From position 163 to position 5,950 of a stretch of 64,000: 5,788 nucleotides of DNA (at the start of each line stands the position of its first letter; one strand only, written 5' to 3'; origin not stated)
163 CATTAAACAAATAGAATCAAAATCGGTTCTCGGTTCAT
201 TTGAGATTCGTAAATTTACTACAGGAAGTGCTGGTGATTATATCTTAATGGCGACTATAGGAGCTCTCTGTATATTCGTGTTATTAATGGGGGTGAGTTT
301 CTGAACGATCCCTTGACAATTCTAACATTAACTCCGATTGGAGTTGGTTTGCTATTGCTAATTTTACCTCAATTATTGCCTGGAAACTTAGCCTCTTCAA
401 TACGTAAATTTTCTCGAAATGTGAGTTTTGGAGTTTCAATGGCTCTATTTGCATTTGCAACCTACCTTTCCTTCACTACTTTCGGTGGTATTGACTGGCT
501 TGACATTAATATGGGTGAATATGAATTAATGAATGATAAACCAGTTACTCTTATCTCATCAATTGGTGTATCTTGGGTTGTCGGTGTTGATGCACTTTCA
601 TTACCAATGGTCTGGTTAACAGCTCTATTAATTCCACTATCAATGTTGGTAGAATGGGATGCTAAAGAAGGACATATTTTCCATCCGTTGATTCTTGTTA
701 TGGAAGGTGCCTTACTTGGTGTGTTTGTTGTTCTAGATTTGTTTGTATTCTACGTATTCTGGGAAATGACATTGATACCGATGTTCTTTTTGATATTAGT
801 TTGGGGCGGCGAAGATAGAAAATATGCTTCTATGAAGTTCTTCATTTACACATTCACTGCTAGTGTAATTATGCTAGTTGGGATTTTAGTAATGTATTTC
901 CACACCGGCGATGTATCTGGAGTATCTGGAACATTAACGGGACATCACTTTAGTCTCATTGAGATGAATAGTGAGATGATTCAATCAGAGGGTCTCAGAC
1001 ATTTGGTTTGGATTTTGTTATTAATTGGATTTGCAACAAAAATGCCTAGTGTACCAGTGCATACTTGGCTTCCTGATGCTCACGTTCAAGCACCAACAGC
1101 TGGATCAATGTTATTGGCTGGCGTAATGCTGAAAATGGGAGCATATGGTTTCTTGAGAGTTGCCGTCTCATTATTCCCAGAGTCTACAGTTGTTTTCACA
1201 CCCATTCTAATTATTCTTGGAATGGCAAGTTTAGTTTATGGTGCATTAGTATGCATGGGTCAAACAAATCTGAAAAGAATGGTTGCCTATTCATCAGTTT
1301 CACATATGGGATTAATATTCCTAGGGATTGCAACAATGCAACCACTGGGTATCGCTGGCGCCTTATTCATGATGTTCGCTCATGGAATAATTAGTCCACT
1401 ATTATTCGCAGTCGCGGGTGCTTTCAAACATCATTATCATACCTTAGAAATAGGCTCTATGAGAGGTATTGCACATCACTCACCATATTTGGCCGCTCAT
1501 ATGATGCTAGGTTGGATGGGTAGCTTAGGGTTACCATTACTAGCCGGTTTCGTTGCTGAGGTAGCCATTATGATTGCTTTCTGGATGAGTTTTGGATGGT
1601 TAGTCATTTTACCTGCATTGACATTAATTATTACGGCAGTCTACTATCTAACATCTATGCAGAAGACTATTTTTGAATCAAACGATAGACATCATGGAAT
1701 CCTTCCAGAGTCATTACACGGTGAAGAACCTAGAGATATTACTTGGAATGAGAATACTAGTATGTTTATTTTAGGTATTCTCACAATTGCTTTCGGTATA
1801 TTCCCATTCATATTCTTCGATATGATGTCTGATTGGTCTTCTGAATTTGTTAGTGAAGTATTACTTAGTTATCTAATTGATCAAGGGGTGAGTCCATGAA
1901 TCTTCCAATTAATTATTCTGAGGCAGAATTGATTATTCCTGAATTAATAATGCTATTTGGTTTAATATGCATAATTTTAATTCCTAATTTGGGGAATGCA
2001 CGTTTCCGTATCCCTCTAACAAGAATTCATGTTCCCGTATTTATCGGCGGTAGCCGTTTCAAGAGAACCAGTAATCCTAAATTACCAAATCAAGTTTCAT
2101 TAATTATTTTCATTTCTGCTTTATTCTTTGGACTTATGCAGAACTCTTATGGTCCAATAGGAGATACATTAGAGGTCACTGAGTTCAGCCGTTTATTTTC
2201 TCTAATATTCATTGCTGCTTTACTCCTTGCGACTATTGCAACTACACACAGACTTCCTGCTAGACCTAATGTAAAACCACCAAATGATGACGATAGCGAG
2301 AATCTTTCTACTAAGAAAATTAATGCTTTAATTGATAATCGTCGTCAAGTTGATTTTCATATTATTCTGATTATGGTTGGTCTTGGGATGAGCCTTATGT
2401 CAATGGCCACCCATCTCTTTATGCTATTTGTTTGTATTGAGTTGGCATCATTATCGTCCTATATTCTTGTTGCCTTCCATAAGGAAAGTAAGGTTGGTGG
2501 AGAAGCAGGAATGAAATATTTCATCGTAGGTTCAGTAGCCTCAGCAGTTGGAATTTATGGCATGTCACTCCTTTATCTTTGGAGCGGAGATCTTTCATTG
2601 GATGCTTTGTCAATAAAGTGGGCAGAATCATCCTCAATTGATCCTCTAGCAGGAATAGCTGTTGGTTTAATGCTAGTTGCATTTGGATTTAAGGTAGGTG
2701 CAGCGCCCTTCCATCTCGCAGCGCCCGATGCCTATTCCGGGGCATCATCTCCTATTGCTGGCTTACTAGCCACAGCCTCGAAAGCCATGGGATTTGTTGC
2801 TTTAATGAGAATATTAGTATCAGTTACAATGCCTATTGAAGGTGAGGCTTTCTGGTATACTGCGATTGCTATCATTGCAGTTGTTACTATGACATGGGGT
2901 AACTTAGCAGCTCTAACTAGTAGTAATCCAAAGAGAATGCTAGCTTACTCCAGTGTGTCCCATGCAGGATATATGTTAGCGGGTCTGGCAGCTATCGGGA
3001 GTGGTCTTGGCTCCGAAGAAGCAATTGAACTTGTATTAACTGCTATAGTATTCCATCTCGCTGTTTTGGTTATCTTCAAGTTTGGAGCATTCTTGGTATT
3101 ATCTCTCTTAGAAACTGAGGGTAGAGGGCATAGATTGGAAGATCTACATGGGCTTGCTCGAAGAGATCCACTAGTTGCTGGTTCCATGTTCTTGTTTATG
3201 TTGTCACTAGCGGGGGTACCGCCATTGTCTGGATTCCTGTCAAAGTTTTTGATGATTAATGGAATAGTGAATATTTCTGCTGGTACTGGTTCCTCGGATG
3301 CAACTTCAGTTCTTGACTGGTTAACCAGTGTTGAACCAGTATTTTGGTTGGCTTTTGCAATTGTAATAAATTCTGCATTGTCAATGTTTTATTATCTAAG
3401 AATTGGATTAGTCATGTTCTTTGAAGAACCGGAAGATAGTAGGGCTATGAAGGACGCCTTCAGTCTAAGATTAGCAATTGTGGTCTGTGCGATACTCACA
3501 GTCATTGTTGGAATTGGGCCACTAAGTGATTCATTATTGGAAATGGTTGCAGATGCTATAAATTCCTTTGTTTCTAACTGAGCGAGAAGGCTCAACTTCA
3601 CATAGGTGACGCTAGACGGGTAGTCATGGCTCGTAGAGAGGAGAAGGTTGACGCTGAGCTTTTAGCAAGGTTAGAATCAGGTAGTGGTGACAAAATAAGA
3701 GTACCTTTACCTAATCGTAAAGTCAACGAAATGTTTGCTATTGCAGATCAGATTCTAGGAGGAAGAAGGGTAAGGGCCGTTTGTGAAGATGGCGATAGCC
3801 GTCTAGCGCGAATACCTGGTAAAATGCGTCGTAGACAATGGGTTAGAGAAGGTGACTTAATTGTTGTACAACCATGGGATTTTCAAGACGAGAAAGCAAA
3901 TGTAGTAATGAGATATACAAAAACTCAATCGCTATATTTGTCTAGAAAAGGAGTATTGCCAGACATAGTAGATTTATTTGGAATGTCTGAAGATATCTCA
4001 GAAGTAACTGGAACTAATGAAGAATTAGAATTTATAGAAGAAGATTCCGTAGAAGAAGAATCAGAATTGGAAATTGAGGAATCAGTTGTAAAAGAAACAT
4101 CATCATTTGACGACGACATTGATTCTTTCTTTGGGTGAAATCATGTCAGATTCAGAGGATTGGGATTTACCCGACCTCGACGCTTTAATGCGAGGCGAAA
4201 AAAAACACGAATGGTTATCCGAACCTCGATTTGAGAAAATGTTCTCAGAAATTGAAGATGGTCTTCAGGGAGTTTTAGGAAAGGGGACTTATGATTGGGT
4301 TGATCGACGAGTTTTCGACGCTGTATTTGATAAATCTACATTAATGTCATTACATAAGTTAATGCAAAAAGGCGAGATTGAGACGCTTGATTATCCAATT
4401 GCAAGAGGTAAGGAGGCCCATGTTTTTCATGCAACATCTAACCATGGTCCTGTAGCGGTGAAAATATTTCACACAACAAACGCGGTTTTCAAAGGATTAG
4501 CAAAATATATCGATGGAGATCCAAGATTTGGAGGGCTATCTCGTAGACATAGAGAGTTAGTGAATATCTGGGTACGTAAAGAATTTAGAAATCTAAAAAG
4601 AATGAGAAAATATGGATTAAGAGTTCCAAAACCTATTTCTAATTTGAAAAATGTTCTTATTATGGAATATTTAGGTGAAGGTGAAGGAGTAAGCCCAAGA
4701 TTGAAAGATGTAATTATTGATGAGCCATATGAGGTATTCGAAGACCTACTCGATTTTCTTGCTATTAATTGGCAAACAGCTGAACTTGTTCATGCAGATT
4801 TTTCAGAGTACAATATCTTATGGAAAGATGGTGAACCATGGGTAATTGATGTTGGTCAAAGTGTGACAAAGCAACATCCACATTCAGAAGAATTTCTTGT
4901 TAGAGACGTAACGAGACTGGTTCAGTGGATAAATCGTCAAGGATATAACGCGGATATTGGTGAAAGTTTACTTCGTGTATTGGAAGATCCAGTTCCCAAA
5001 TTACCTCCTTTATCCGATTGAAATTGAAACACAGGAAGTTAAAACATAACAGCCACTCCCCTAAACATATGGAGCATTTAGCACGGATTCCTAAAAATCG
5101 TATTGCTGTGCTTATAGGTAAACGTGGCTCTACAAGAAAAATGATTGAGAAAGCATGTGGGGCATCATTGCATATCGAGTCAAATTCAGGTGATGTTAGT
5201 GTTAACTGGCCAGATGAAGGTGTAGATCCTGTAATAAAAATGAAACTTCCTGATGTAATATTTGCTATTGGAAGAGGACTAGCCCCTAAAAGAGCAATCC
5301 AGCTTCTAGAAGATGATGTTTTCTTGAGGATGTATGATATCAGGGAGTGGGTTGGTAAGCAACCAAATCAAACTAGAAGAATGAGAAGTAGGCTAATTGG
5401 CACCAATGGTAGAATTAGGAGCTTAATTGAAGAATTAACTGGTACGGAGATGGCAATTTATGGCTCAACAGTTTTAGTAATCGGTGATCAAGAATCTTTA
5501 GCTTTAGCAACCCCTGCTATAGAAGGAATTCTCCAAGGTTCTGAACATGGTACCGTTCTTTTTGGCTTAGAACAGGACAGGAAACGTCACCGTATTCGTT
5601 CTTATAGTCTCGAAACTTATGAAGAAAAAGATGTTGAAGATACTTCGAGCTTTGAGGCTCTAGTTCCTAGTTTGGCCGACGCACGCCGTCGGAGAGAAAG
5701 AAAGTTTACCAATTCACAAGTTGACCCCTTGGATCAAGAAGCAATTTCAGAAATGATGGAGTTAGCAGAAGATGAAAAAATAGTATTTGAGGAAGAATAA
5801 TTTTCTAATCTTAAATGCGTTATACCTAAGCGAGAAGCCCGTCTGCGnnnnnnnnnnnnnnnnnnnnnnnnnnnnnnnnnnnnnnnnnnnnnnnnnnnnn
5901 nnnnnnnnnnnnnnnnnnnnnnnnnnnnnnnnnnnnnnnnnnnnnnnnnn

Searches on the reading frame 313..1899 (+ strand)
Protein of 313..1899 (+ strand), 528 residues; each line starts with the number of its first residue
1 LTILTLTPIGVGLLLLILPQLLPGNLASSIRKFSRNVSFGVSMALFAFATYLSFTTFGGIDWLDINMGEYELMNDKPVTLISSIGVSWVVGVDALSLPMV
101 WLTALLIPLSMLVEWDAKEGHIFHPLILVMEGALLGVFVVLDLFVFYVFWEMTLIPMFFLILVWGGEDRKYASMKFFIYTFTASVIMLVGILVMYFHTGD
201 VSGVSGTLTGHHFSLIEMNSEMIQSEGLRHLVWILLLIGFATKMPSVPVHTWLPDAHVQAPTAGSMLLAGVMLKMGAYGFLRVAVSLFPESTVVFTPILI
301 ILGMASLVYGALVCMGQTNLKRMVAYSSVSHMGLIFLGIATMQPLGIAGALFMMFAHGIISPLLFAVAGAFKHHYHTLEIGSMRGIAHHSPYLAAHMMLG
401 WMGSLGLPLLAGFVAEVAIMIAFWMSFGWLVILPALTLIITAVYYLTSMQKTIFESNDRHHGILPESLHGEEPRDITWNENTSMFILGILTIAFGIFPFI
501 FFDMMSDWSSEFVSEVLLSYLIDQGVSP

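Call 47: search_protein_families(library=pfam, proteins=[window:313-1899:+], max_evalue=0.0001)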
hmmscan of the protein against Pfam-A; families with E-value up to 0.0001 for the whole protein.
window:313-1899:+ (528 aa): 1 family
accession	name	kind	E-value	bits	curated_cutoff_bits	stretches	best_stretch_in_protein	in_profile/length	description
PF00361.26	Proton_antipo_M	-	1.5e-71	241.5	21.5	1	142-433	3-285/294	NADH:quinone oxidoreductase/Mrp antiporter, TM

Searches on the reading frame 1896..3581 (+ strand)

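Call 47: search_protein_families(library=pfam, proteins=[window:1896-3581:+], max_evalue=0.0001)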
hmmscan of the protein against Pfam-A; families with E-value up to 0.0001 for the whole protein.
window:1896-3581:+ (561 aa): 1 family
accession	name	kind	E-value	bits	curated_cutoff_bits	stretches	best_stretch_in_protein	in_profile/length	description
PF00361.26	Proton_antipo_M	-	2.3e-55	188.3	21.5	1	171-464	1-282/294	NADH:quinone oxidoreductase/Mrp antiporter, TM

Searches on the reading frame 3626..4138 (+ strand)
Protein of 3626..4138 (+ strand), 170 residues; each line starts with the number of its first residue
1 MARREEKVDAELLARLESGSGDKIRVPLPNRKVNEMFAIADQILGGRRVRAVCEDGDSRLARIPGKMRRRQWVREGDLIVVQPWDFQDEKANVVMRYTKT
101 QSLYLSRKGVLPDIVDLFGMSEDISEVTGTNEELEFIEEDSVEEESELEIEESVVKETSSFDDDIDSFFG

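Call 47: search_protein_families(library=pfam, proteins=[window:3626-4138:+], max_evalue=0.0001)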
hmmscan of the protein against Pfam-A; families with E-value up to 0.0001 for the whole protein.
window:3626-4138:+ (170 aa): 1 family
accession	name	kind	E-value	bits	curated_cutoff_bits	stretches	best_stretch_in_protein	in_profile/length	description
PF01176.25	eIF-1a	-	3.2e-19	68.8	30.2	1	34-96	1-64/64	Translation initiation factor 1A / IF-1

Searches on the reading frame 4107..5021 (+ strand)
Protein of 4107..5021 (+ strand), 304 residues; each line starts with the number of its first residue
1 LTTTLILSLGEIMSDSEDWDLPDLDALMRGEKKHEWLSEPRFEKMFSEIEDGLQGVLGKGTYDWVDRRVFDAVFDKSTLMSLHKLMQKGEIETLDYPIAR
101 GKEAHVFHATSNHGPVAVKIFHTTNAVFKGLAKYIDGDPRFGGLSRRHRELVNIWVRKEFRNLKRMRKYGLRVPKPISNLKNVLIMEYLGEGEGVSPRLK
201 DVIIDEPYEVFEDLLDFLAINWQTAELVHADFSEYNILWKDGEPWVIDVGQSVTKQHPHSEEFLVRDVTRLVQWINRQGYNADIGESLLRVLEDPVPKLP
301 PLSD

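Call 47: search_protein_families(library=pfam, proteins=[window:4107-5021:+], max_evalue=0.0001)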
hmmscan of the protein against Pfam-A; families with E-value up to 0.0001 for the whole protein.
window:4107-5021:+ (304 aa): 2 families
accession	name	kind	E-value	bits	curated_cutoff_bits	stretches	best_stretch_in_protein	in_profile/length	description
PF01163.29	RIO1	-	7.1e-52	176.2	22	1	106-281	2-180/187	RIO domain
PF01636.29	APH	-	2.6e-05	24.5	23.2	0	103-248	40-193/239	Phosphotransferase enzyme family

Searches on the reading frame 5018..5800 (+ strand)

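Call 47: search_protein_families(library=pfam, proteins=[window:5018-5800:+], max_evalue=0.0001)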
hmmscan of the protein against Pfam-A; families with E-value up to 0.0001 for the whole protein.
window:5018-5800:+ (260 aa): 2 families
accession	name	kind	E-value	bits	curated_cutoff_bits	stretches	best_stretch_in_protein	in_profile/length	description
PF00013.35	KH_1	-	4.2e-11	42.9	21.5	1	23-57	5-40/66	KH domain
PF21800.4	KH_KRR1_2nd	-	2e-08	34.6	27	1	107-169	7-68/91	KRR1 small subunit processome component, second KH domain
